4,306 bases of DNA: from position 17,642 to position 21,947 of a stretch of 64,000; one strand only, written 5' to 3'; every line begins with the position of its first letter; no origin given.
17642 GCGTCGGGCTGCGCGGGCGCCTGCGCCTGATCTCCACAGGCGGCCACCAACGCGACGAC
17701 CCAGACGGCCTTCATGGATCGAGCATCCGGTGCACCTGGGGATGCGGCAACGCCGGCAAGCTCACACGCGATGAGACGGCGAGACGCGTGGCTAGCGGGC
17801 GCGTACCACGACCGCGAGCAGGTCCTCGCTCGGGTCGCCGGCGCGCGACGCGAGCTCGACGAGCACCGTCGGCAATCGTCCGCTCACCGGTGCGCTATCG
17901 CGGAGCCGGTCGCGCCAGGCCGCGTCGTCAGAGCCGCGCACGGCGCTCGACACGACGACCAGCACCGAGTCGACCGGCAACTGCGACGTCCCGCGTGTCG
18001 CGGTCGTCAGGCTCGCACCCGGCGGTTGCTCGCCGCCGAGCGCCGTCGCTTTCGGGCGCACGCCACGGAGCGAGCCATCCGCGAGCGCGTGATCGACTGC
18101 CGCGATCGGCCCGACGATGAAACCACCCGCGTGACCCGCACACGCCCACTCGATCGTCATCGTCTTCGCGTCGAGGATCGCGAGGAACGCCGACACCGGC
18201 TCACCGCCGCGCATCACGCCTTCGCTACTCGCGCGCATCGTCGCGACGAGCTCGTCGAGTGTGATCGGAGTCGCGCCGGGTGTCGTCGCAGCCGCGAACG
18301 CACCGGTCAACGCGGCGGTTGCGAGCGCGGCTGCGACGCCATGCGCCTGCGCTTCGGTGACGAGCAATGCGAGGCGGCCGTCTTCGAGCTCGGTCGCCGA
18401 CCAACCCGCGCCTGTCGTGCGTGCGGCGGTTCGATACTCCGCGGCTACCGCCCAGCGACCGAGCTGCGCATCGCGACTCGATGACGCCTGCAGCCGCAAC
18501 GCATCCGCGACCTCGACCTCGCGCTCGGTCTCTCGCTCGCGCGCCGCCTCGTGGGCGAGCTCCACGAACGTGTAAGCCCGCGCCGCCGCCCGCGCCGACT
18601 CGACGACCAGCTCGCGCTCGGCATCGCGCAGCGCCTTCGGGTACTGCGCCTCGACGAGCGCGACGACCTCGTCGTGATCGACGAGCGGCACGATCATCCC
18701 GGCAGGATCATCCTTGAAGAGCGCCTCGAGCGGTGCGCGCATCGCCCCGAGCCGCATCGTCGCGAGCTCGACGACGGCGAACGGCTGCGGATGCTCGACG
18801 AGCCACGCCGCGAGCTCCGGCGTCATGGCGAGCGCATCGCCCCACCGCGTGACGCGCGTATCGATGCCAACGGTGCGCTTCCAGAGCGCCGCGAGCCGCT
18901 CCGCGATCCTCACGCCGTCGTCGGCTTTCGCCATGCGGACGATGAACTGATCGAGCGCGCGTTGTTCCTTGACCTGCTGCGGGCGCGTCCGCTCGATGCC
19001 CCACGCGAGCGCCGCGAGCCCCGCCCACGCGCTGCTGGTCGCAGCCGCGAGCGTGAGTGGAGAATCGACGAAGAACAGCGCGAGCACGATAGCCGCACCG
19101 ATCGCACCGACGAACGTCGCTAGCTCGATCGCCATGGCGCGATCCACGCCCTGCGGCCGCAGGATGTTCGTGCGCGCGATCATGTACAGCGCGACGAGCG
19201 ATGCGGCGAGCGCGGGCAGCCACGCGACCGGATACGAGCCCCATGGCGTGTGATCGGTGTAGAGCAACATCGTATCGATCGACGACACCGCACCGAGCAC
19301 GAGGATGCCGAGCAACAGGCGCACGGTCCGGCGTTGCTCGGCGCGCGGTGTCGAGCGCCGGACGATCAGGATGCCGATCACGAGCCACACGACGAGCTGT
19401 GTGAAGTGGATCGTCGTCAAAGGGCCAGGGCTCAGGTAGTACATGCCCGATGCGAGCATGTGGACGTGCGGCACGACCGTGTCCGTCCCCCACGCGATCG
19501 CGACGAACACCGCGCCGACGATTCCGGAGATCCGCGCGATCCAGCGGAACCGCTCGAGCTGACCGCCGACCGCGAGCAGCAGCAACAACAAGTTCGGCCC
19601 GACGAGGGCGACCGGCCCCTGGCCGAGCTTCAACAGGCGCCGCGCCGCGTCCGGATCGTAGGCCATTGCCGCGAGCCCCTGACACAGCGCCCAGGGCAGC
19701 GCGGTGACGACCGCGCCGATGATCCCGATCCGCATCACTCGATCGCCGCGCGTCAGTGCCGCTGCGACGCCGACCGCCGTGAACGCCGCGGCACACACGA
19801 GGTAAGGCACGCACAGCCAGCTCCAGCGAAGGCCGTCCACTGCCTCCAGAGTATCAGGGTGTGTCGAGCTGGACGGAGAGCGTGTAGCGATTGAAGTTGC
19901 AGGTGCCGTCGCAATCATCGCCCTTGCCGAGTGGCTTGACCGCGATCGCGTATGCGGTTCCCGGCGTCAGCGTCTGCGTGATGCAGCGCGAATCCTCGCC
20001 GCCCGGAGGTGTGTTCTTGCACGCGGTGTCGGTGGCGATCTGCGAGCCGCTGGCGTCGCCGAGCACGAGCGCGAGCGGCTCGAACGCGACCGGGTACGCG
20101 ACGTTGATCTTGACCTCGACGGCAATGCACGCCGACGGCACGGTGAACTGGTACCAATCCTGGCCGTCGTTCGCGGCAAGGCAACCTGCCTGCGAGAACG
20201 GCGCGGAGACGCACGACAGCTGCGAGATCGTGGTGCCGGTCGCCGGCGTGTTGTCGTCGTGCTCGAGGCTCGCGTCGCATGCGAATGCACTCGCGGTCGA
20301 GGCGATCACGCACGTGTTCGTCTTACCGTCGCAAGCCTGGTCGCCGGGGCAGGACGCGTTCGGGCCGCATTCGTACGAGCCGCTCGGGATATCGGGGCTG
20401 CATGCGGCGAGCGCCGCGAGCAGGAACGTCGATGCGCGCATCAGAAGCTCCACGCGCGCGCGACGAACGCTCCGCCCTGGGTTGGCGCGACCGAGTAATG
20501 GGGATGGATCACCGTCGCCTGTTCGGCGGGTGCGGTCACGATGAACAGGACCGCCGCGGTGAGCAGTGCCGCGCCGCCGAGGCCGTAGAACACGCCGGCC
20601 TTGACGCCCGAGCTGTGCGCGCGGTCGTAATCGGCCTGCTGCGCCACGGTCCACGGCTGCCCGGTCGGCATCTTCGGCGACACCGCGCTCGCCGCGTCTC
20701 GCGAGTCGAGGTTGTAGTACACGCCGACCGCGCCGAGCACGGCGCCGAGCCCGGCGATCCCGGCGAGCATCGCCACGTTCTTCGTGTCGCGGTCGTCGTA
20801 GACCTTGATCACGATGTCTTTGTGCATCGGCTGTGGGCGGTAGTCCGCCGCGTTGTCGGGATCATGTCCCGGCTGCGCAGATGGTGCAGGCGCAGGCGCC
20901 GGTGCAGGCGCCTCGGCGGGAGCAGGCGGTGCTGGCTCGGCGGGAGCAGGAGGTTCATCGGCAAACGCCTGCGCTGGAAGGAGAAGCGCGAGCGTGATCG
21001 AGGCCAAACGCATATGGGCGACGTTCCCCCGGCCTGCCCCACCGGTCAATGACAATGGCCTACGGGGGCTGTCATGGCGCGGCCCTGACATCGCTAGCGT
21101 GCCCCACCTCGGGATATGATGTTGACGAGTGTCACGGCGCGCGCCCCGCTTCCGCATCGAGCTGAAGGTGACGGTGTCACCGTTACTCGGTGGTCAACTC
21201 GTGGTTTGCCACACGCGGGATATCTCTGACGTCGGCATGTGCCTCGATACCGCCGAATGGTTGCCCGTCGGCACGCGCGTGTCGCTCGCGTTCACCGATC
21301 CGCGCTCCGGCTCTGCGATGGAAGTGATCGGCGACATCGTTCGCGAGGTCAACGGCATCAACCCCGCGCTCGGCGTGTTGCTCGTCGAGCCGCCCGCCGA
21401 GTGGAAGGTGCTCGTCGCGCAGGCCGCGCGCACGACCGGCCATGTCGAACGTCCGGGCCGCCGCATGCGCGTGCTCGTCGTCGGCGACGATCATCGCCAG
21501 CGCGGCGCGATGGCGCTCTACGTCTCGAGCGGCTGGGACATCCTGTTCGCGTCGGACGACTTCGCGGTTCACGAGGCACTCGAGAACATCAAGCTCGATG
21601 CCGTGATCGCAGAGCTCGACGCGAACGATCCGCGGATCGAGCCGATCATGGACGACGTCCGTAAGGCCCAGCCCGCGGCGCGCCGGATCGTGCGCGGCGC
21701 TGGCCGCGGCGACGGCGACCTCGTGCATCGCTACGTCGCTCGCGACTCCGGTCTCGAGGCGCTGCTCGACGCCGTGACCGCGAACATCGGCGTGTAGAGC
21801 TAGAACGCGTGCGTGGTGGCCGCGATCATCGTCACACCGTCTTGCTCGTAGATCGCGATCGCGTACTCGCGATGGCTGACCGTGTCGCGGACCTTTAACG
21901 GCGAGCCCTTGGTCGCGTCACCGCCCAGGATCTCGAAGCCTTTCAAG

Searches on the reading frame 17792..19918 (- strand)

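Call 88: search_protein_families(library=pfam, proteins=[window:17792-19918:-], max_evalue=0.001)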
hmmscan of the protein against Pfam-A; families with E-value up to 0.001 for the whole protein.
window:17792-19918:- (708 aa): 2 families
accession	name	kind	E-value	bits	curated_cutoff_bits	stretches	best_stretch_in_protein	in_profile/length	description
PF07228.17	SpoIIE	-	4.3e-09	37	25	1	513-623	2-110/192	Stage II sporulation protein E (SpoIIE)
PF16927.11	HisKA_7TM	-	3.5e-05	24.2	28.6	1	41-248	3-215/224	N-terminal 7TM region of histidine kinase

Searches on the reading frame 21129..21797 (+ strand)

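Call 88: search_protein_families(library=pfam, proteins=[window:21129-21797:+], max_evalue=0.001)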
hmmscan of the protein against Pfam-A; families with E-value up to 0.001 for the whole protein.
window:21129-21797:+ (222 aa): 1 family
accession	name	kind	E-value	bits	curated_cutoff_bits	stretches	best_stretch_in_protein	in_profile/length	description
PF07238.19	PilZ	-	9.6e-10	39.2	22.5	1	3-76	3-75/102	PilZ domain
